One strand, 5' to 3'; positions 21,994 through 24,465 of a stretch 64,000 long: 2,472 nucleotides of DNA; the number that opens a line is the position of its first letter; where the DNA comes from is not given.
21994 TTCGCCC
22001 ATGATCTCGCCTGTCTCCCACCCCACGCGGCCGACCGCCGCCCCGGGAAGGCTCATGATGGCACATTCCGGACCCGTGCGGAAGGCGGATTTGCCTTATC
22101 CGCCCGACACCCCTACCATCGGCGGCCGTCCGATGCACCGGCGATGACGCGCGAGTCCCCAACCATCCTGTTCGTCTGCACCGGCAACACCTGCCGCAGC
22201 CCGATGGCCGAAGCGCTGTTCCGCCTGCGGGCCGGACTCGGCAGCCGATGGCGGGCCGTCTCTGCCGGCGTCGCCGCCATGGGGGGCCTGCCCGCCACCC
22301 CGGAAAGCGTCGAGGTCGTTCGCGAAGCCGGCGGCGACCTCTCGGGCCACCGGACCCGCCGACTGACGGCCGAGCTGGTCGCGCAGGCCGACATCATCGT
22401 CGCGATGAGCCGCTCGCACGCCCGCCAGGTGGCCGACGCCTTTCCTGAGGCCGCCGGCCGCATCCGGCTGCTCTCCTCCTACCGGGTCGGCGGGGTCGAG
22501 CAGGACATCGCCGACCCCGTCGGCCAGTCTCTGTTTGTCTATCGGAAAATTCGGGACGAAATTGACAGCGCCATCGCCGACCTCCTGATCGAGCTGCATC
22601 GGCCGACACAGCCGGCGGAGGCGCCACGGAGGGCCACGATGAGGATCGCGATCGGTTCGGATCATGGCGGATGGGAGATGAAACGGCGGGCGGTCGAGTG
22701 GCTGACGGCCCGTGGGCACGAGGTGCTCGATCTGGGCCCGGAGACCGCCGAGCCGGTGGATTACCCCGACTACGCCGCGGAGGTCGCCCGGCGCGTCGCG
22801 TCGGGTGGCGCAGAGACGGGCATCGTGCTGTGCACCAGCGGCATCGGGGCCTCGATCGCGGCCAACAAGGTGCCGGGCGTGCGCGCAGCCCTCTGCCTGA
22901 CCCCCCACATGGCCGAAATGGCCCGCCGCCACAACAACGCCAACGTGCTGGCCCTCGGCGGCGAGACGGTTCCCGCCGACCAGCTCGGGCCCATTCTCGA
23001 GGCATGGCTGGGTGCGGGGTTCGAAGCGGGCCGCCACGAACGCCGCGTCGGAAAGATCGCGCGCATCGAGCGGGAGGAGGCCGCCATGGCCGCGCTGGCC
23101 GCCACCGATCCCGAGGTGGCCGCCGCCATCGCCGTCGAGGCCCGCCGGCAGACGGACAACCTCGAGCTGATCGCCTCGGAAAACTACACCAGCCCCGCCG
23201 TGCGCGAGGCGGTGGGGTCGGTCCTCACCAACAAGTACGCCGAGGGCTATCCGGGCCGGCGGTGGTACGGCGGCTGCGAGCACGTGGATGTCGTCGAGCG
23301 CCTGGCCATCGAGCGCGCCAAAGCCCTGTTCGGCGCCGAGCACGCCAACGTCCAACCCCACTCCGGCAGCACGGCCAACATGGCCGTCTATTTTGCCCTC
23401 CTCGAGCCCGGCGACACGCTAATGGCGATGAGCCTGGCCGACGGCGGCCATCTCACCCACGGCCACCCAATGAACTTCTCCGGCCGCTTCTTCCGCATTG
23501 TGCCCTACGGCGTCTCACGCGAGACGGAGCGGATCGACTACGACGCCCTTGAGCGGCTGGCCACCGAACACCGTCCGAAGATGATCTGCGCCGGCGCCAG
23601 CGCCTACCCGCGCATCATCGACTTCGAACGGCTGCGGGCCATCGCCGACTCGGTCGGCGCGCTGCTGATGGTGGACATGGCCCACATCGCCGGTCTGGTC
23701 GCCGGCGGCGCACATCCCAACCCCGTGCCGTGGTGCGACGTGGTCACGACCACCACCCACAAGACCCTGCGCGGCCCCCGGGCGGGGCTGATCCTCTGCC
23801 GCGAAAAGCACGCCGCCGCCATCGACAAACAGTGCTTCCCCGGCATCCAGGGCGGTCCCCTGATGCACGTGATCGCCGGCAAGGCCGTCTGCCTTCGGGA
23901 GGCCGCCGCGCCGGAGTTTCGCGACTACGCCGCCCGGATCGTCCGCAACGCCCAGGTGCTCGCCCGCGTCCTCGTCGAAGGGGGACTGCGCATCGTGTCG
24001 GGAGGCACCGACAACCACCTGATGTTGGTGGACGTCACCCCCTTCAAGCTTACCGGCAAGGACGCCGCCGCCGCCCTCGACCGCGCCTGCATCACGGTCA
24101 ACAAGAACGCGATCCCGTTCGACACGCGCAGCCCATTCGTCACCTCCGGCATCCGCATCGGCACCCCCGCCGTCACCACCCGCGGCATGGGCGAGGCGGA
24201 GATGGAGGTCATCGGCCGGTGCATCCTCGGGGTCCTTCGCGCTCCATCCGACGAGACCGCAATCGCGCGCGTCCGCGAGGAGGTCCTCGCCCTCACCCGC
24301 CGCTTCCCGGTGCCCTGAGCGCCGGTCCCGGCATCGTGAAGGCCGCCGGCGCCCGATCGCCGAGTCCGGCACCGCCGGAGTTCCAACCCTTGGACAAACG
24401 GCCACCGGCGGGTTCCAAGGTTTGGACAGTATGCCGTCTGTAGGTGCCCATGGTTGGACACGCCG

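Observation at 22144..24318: Single in-frame ORF fusing LMW protein-tyrosine phosphatase, RpiB and serine hydroxymethyltransferase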

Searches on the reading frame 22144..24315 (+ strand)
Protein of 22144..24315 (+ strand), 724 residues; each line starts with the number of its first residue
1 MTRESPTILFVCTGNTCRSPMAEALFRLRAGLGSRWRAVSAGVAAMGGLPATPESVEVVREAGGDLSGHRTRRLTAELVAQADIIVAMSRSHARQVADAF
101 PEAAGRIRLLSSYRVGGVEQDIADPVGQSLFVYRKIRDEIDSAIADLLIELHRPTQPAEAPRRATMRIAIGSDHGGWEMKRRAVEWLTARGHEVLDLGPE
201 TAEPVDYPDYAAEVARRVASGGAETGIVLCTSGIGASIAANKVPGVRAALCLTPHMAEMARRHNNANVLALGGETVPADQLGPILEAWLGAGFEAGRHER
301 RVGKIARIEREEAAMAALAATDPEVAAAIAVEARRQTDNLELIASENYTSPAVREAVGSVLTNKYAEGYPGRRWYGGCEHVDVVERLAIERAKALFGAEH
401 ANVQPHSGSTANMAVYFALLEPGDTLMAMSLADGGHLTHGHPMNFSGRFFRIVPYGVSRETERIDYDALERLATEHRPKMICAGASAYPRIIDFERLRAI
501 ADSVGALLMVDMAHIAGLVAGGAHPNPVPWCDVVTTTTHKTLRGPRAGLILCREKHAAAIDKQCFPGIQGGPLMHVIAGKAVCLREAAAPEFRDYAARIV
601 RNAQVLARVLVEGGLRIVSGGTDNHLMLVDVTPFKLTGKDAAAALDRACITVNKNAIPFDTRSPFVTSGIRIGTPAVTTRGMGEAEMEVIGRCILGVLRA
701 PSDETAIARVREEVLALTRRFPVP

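Call 3: search_protein_families(library=pfam, proteins=[window:22144-24315:+])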
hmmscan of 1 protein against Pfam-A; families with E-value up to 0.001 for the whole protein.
window:22144-24315:+ (724 aa): 4 families
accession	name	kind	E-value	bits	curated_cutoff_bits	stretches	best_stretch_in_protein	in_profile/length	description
PF00464.25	SHMT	-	2.4e-163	543.8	27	1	319-693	2-398/399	Serine hydroxymethyltransferase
PF02502.23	LacAB_rpiB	-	6.3e-51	172.4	24.7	1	168-305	1-138/138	Ribose/Galactose Isomerase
PF01451.26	LMWPc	-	7.9e-35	120.6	23.2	1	8-148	1-144/144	Low molecular weight phosphotyrosine protein phosphatase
PF00155.27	Aminotran_1_2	-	1.1e-07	31.8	19.7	1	351-681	20-353/361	Aminotransferase class I and II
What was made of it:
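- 22165..22587 (+): LMW-PTP (YwlE-like) domain, residues 8-148. P-loop C12-T-G-N-T16-C-R18-S (Cys12 = 22177-22179); general acid D124-P-V-G. Pfam PF01451, 120.6 bits (call 3).
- On LMW protein phosphatase family (Pfam PF01451 LMWPc): 120.6 bits against cut-off 23.2; profile positions 1-144 of 144 (call 3)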

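Call 4: search_protein_families(library=ncbifam, proteins=[window:22144-24315:+])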
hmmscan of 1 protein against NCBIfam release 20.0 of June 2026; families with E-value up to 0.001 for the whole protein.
window:22144-24315:+ (724 aa): 21 families
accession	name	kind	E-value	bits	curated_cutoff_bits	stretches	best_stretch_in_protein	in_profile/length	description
NF000586.1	PRK00011.1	subfamily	3.9e-191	635.1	335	1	322-723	1-403/404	serine hydroxymethyltransferase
NF010094.0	PRK13580.1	equivalog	3.1e-151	504.4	735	2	425-702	170-449/496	glycine hydroxymethyltransferase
NF004051.0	PRK05571.1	subfamily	2.8e-52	176.4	135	1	166-310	2-147/149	ribose-5-phosphate isomerase B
TIGR00689.1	rpiB_lacA_lacB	subfamily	7e-50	168.7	88.3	1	168-311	1-145/145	RpiB/LacA/LacB family sugar-phosphate isomerase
TIGR01120.1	rpiB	equivalog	1.4e-46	158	138.65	1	167-309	1-143/143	ribose 5-phosphate isomerase B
TIGR04506.1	F_threo_transal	equivalog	6.9e-37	127.5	650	1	325-716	6-399/609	fluorothreonine transaldolase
TIGR02133.1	RPI_actino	equivalog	5.6e-36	123.6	168.2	1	166-309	1-146/148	ribose-5-phosphate isomerase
NF006381.0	PRK08622.1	equivalog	9.4e-31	106.9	234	1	166-313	1-149/171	galactose-6-phosphate isomerase subunit LacB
TIGR01119.1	lacB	equivalog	2.7e-25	89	312.55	1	166-316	1-149/171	galactose-6-phosphate isomerase subunit LacB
NF051858.1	EryPhIsonDerIRhiz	equivalog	4.5e-23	82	240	1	166-309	1-147/150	D-erythrulose-4-phosphate isomerase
NF006380.0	PRK08621.1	equivalog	3.2e-22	79.5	164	1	166-303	1-136/142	galactose-6-phosphate isomerase subunit LacA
NF009258.0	PRK12615.1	equivalog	2.1e-20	73.3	325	1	166-314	1-150/171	galactose-6-phosphate isomerase subunit LacB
NF008486.0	PRK11391.1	equivalog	3.1e-19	69.9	247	1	7-139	8-134/148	phosphotyrosine-protein phosphatase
NF010053.0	PRK13530.1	subfamily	2e-16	60.6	215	1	6-145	4-126/133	arsenate reductase (thioredoxin)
NF007520.0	PRK10126.1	equivalog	4.4e-16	59.6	243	1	7-130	4-121/147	low molecular weight protein-tyrosine-phosphatase Wzb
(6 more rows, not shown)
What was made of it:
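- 23098..24315 (+): SHMT (GlyA) domain, residues 319-724. PLP lysine K540 (23761-23763) in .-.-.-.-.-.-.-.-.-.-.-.. Pfam PF00464 543.8 bits; NF000586 635 bits (calls 3-4).
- On Thioredoxin-coupled arsenate reductase (ArsC, pI258 type): 53.3 bits against 174.3, and 60.6 bits against 215 (call 4)
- On Serine hydroxymethyltransferase (PF00464; NF000586): 543.8 bits (Pfam) and 635.1 bits against 335 (NCBIfam) (calls 3-4).
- Checked: Calls 3-4: Pfam matches all three domains over essentially the whole profile.
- The LMW-PTP and ArsC folds are related, with weak ArsC model hits (call 4). ArsC models score 53-61 bits against cut-offs of 174-215 (call 4).
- Tried and rejected: Arsenate reductase identity for the N-domain: rejected on NCBIfam cut-offs (call 4).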

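Call 6: find_homologous_proteins(query=window:22144-24315:+, max_evalue=1e-10)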
Query window:22144-24315:+ (724 aa): 8000 proteins with E <= 1e-10 among 8000 candidates; the best 120 are listed.
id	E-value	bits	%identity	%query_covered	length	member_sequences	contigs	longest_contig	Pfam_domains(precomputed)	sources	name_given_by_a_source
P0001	0.0e+0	1611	100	100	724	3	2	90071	PF00464.26,PF00155.28,PF02502.24,PF01451.28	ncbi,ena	-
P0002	0.0e+0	1146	72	99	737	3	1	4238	PF00464.26,PF00155.28,PF02502.24,PF01451.28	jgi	jgi:RpiB/LacA/LacB family sugar-phosphate isomerase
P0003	0.0e+0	1136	71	100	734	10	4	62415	PF00464.26,PF00155.28,PF02502.24,PF01451.28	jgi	jgi:RpiB/LacA/LacB family sugar-phosphate isomerase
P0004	0.0e+0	1067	69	99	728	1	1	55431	PF00464.26,PF00155.28,PF02502.24,PF01451.28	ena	-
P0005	0.0e+0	1060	68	100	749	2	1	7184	PF00464.26,PF00155.28,PF02502.24,PF01451.28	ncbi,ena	-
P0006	0.0e+0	1048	66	100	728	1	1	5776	PF00464.26,PF00155.28,PF02502.24,PF01451.28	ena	-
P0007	0.0e+0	1037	64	100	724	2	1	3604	PF00464.26,PF00155.28,PF02502.24,PF01451.28,PF01212.28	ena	-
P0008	0.0e+0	1027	66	99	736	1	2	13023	PF00464.26,PF00155.28,PF02502.24,PF01451.28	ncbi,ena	-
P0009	5.0e-298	1008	65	99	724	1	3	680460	PF00464.26,PF00155.28,PF02502.24,PF01451.28,PF01212.28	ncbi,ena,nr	ncbi:MAG TPA: ribose 5-phosphate isomerase B [Kiritimatiellia bacterium]|nr:ribose 5-phosphate isome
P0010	7.0e-298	1008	65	97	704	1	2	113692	PF00464.26,PF00155.28,PF02502.24,PF01451.28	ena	-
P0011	4.4e-297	1005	63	100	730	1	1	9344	PF00464.26,PF00155.28,PF02502.24,PF01451.28,PF01212.28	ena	-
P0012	1.1e-296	1004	64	100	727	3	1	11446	PF00464.26,PF00155.28,PF02502.24,PF01451.28,PF01212.28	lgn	-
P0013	1.7e-296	1003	63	100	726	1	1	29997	PF00464.26,PF00155.28,PF02502.24,PF01451.28,PF01212.28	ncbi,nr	ncbi:MAG: ribose 5-phosphate isomerase B [Verrucomicrobia bacterium]|nr:ribose 5-phosphate isomerase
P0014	2.1e-296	1003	63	100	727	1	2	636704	PF00464.26,PF00155.28,PF02502.24,PF01451.28,PF01212.28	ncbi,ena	-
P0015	5.7e-296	1002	62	100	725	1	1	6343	PF00464.26,PF00155.28,PF02502.24,PF01451.28,PF01212.28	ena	-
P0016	7.6e-296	1001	63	99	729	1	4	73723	PF00464.26,PF00155.28,PF02502.24,PF01451.28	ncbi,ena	-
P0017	1.4e-295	1000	64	99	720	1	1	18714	PF00464.26,PF00155.28,PF02502.24,PF01451.28,PF01212.28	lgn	-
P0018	2.1e-295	1000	64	100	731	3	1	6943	PF00464.26,PF00155.28,PF02502.24,PF01451.28,PF01212.28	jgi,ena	-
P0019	4.1e-295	999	63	100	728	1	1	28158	PF00464.26,PF00155.28,PF02502.24,PF01451.28,PF01212.28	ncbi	-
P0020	3.4e-294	996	64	99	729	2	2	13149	PF00464.26,PF00155.28,PF02502.24,PF01451.28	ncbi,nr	ncbi:MAG: ribose 5-phosphate isomerase B [Verrucomicrobia bacterium]|nr:ribose 5-phosphate isomerase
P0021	7.2e-294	995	63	99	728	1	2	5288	PF00464.26,PF00155.28,PF02502.24,PF01451.28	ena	-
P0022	7.3e-294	995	62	100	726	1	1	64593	PF00464.26,PF00155.28,PF02502.24,PF01451.28,PF01212.28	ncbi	ncbi:MAG: ribose 5-phosphate isomerase B [bacterium]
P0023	2.1e-293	993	62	100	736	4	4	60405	PF00464.26,PF00155.28,PF02502.24,PF01451.28,PF01212.28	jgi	-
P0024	3.7e-293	992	64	99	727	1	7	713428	PF00464.26,PF00155.28,PF02502.24,PF01451.28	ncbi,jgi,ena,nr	ncbi:MAG TPA: ribose 5-phosphate isomerase B [Kiritimatiellia bacterium]|nr:ribose 5-phosphate isome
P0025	1.1e-292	991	63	99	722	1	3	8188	PF00464.26,PF00155.28,PF02502.24,PF01451.28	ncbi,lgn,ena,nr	ncbi:MAG TPA: ribose 5-phosphate isomerase B [Kiritimatiellia bacterium]|nr:ribose 5-phosphate isome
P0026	1.8e-292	990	62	99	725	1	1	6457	PF00464.26,PF00155.28,PF02502.24,PF01451.28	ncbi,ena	-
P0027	2.1e-292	990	63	100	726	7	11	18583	PF00464.26,PF00155.28,PF02502.24,PF01451.28,PF01212.28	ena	-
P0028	2.8e-292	989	63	99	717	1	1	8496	PF00464.26,PF00155.28,PF02502.24,PF01451.28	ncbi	-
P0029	3.1e-292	989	62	99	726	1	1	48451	PF00464.26,PF00155.28,PF02502.24,PF01451.28,PF01212.28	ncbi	-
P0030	3.7e-292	989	63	100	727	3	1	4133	PF00464.26,PF00155.28,PF02502.24,PF01451.28,PF01212.28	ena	-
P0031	4.1e-292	989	61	100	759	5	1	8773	PF00464.26,PF00155.28,PF02502.24,PF01451.28,PF01212.28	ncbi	-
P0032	8.9e-292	988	63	100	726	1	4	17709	PF00464.26,PF00155.28,PF02502.24,PF01451.28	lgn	-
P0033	1.4e-291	987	62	99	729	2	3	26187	PF00464.26,PF00155.28,PF02502.24,PF01451.28,PF01212.28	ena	-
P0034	3.7e-291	986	61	99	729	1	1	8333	PF00464.26,PF00155.28,PF02502.24,PF01451.28,PF01212.28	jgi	-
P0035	5.1e-291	985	62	99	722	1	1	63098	PF00464.26,PF00155.28,PF02502.24,PF01451.28,PF01212.28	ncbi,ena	-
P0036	2.2e-290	983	62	100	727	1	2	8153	PF00464.26,PF00155.28,PF02502.24,PF01451.28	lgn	-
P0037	3.4e-290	982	63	99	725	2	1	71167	PF00464.26,PF00155.28,PF02502.24,PF01451.28,PF01212.28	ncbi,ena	-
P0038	3.8e-290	982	65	97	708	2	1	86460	PF00464.26,PF00155.28,PF02502.24,PF01451.28,PF01212.28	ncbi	-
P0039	1.2e-289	981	63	100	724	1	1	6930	PF00464.26,PF00155.28,PF02502.24,PF01451.28,PF01212.28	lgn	-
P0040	1.3e-289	980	62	99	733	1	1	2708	PF00464.26,PF00155.28,PF02502.24,PF01451.28,PF01212.28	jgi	-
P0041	1.8e-289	980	60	100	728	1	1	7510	PF00464.26,PF00155.28,PF02502.24,PF01451.28,PF01212.28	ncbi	-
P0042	3.2e-289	979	61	100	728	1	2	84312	PF00464.26,PF00155.28,PF02502.24,PF01451.28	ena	-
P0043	9.1e-289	978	62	100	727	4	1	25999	PF00464.26,PF00155.28,PF02502.24,PF01451.28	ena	-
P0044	1.4e-288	977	62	99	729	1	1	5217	PF00464.26,PF00155.28,PF02502.24,PF01451.28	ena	-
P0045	1.8e-288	977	61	100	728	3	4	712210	PF00464.26,PF00155.28,PF02502.24,PF01451.28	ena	-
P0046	6.9e-288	975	61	100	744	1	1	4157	PF00464.26,PF00155.28,PF02502.24,PF01451.28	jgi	-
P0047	1.0e-287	974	63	99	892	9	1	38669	PF00464.26,PF00155.28,PF01300.25,PF02502.24,PF01451.28,PF01212.28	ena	-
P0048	1.1e-287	974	61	100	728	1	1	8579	PF00464.26,PF00155.28,PF02502.24,PF01451.28,PF01212.28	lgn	-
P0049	1.8e-287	973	61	100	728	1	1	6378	PF00464.26,PF00155.28,PF02502.24,PF01451.28,PF01212.28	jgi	jgi:glycine hydroxymethyltransferase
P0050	1.9e-287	973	63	99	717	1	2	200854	PF00464.26,PF00155.28,PF02502.24,PF01451.28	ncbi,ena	-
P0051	2.1e-287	973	63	99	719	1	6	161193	PF00464.26,PF00155.28,PF02502.24,PF01451.28,PF01212.28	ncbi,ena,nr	ncbi:MAG TPA: ribose 5-phosphate isomerase B [Kiritimatiellia bacterium]|nr:ribose 5-phosphate isome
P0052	2.3e-287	973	62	100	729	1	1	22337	PF00464.26,PF00155.28,PF02502.24,PF01451.28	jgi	jgi:RpiB/LacA/LacB family sugar-phosphate isomerase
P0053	4.8e-287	972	61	100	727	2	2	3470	PF00464.26,PF00155.28,PF02502.24,PF01451.28,PF01212.28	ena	-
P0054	6.0e-287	972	61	100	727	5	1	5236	PF00464.26,PF00155.28,PF02502.24,PF01451.28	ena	-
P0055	6.4e-287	972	61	99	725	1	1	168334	PF00464.26,PF00155.28,PF02502.24,PF01451.28,PF01212.28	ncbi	-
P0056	1.2e-286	971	60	100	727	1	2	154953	PF00464.26,PF00155.28,PF02502.24,PF01451.28,PF01212.28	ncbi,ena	-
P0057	1.3e-286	971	63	97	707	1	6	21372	PF00464.26,PF00155.28,PF02502.24,PF01451.28,PF01212.28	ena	-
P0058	1.6e-286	970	63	97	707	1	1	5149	PF00464.26,PF00155.28,PF02502.24,PF01451.28,PF01212.28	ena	-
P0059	2.0e-286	970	63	97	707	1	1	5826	PF00464.26,PF00155.28,PF02502.24,PF01451.28,PF01212.28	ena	-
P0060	2.1e-286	970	62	99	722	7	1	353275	PF00464.26,PF00155.28,PF02502.24,PF01451.28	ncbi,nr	ncbi:MAG: ribose 5-phosphate isomerase B [Verrucomicrobia bacterium]|nr:ribose 5-phosphate isomerase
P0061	2.2e-286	970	61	100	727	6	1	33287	PF00464.26,PF00155.28,PF02502.24,PF01451.28,PF01212.28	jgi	jgi:RpiB/LacA/LacB family sugar-phosphate isomerase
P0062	1.1e-285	967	63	97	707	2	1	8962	PF00464.26,PF00155.28,PF02502.24,PF01451.28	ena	-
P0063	1.7e-285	967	61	100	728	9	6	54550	PF00464.26,PF00155.28,PF02502.24,PF01451.28,PF01212.28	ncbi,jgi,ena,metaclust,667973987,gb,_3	metaclust:\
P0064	2.7e-285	966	62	99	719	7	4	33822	PF00464.26,PF00155.28,PF02502.24,PF01451.28,PF01212.28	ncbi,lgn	-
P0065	3.4e-285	966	60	99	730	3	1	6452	PF00464.26,PF00155.28,PF02502.24,PF01451.28,PF01212.28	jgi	jgi:glycine hydroxymethyltransferase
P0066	3.7e-284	962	62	99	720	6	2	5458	PF00464.26,PF00155.28,PF02502.24,PF01451.28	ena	-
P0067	4.4e-284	962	62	100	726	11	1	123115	PF00464.26,PF00155.28,PF02502.24,PF01451.28,PF01212.28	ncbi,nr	ncbi:MAG: ribose 5-phosphate isomerase B [Verrucomicrobia bacterium]|nr:ribose 5-phosphate isomerase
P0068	5.0e-284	962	61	99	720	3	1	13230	PF00464.26,PF00155.28,PF02502.24,PF01451.28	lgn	-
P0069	6.9e-284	962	61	100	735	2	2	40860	PF00464.26,PF00155.28,PF02502.24,PF01451.28,PF01212.28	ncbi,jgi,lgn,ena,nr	ncbi:MAG TPA: ribose 5-phosphate isomerase B [Lentisphaerae bacterium]|nr:ribose 5-phosphate isomera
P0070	7.1e-284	962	61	99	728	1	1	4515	PF00464.26,PF00155.28,PF02502.24,PF01451.28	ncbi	-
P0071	9.0e-284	961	61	99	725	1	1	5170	PF00464.26,PF00155.28,PF02502.24,PF01451.28,PF01212.28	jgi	jgi:glycine hydroxymethyltransferase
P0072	2.3e-283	960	62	100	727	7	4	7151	PF00464.26,PF00155.28,PF02502.24,PF01451.28,PF01212.28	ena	-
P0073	3.4e-283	959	59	100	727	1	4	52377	PF00464.26,PF00155.28,PF02502.24,PF01451.28,PF01212.28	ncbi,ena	-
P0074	3.8e-283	959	62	99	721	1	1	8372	PF00464.26,PF00155.28,PF02502.24,PF01451.28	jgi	jgi:RpiB/LacA/LacB family sugar-phosphate isomerase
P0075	5.3e-283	959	61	99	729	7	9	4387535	PF00464.26,PF00155.28,PF02502.24,PF00266.26,PF01451.28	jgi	jgi:glycine hydroxymethyltransferase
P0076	1.1e-282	958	64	97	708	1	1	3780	PF00464.26,PF00155.28,PF02502.24,PF01451.28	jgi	-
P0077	1.3e-282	957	60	99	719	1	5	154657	PF00464.26,PF00155.28,PF02502.24,PF01451.28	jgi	-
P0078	1.5e-282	957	84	71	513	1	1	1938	PF00464.26,PF00155.28,PF02502.24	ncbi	-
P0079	4.2e-282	956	61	99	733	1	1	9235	PF00464.26,PF00155.28,PF02502.24,PF01451.28,PF01212.28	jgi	-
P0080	5.4e-282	955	63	97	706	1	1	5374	PF00464.26,PF00155.28,PF02502.24,PF01451.28,PF01212.28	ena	-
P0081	6.4e-282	955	63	97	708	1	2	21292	PF00464.26,PF00155.28,PF02502.24,PF01451.28,PF01212.28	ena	-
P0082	9.9e-282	954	62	97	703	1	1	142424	PF00464.26,PF00155.28,PF02502.24,PF01451.28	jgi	-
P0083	2.7e-281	953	61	99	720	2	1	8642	PF00464.26,PF00155.28,PF02502.24,PF01451.28,PF01212.28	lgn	-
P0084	6.5e-281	952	62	97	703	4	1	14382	PF00464.26,PF00155.28,PF02502.24,PF01451.28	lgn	-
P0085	1.2e-280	951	61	100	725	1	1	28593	PF00464.26,PF00155.28,PF02502.24,PF01451.28,PF01212.28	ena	-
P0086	1.3e-280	951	60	99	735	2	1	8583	PF00464.26,PF00155.28,PF02502.24,PF01451.28,PF01212.28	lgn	-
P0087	2.0e-280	950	62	97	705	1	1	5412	PF00464.26,PF00155.28,PF02502.24,PF01451.28,PF01212.28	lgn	-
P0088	2.1e-280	950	61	99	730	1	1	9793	PF00464.26,PF00155.28,PF02502.24,PF01451.28,PF01212.28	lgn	-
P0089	2.3e-280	950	60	99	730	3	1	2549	PF00464.26,PF00155.28,PF02502.24,PF01451.28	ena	-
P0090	2.6e-280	950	60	99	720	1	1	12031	PF00464.26,PF00155.28,PF02502.24,PF01451.28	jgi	-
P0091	7.2e-280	948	63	97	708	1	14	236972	PF00464.26,PF00155.28,PF02502.24,PF01451.28,PF01212.28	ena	-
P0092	8.8e-280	948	61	99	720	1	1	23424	PF00464.26,PF00155.28,PF02502.24,PF01451.28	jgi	jgi:glycine hydroxymethyltransferase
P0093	1.6e-279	947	62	99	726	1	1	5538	PF00464.26,PF00155.28,PF02502.24,PF01451.28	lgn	-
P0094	2.3e-279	947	61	99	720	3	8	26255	PF00464.26,PF00155.28,PF02502.24,PF01451.28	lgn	-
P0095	2.5e-279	946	59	99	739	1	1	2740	PF00464.26,PF02502.24,PF01451.28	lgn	-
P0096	3.1e-279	946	63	97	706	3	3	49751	PF00464.26,PF00155.28,PF02502.24,PF01451.28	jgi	jgi:RpiB/LacA/LacB family sugar-phosphate isomerase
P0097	3.2e-279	946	60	100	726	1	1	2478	PF00464.26,PF00155.28,PF02502.24,PF01451.28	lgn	-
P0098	8.3e-279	945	77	77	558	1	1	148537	PF00464.26,PF00155.28,PF02502.24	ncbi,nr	ncbi:MAG: ribose 5-phosphate isomerase B [Kiritimatiellae bacterium]|nr:ribose 5-phosphate isomerase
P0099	2.4e-278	943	60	100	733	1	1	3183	PF00464.26,PF00155.28,PF02502.24,PF01451.28,PF01212.28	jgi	jgi:RpiB/LacA/LacB family sugar-phosphate isomerase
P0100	8.1e-278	942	62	97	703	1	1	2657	PF00464.26,PF00155.28,PF02502.24,PF01451.28,PF01212.28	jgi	jgi:glycine hydroxymethyltransferase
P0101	1.1e-277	941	77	77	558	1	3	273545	PF00464.26,PF00155.28,PF02502.24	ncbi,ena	-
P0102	1.2e-277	941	59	100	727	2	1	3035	PF00464.26,PF00155.28,PF02502.24,PF01451.28,PF01212.28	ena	-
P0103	2.3e-277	940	58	100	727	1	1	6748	PF00464.26,PF00155.28,PF02502.24,PF01451.28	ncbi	-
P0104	2.3e-277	940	60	100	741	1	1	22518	PF00464.26,PF00155.28,PF02502.24,PF00266.26,PF01451.28,PF01212.28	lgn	-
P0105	5.8e-277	939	59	99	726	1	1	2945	PF00464.26,PF00155.28,PF02502.24,PF01451.28,PF01212.28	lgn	-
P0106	1.3e-276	938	61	97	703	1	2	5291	PF00464.26,PF00155.28,PF02502.24,PF01451.28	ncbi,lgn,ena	-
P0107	1.4e-276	937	63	97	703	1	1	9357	PF00464.26,PF00155.28,PF02502.24,PF01451.28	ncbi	-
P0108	2.2e-276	937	59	99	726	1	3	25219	PF00464.26,PF00155.28,PF02502.24,PF01451.28,PF01212.28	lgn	-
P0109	2.7e-276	936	61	97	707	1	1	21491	PF00464.26,PF00155.28,PF02502.24,PF01451.28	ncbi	-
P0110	2.8e-276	936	60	100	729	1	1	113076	PF00464.26,PF00155.28,PF02502.24,PF01451.28,PF01212.28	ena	-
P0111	9.7e-276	935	59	99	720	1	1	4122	PF00464.26,PF00155.28,PF02502.24,PF01451.28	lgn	-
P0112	1.7e-275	934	62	97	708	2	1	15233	PF00464.26,PF00155.28,PF02502.24,PF01451.28,PF01212.28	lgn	-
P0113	3.9e-275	933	60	99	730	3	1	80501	PF00464.26,PF00155.28,PF02502.24,PF01451.28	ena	-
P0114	1.1e-274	931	58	100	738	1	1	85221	PF00464.26,PF00155.28,PF02502.24,PF01451.28,PF01212.28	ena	-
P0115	1.4e-274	931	61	97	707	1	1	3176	PF00464.26,PF00155.28,PF02502.24,PF01451.28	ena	-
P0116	1.5e-274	931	62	97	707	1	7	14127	PF00464.26,PF00155.28,PF02502.24,PF01451.28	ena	-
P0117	7.6e-274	928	62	97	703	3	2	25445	PF00464.26,PF00155.28,PF02502.24,PF01451.28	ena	-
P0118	1.1e-273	928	60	97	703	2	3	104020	PF00464.26,PF00155.28,PF02502.24,PF01451.28,PF01212.28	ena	-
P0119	1.2e-273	928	58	100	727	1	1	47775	PF00464.26,PF00155.28,PF02502.24,PF01451.28,PF01212.28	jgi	jgi:glycine hydroxymethyltransferase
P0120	2.1e-273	927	60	99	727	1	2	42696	PF00464.26,PF00155.28,PF02502.24,PF01451.28,PF01212.28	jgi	jgi:RpiB/LacA/LacB family sugar-phosphate isomerase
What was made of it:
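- Call 6: more than 110 clusters with the same architecture at 58-72% identity. More than 110 other clusters have the same architecture (call 6).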
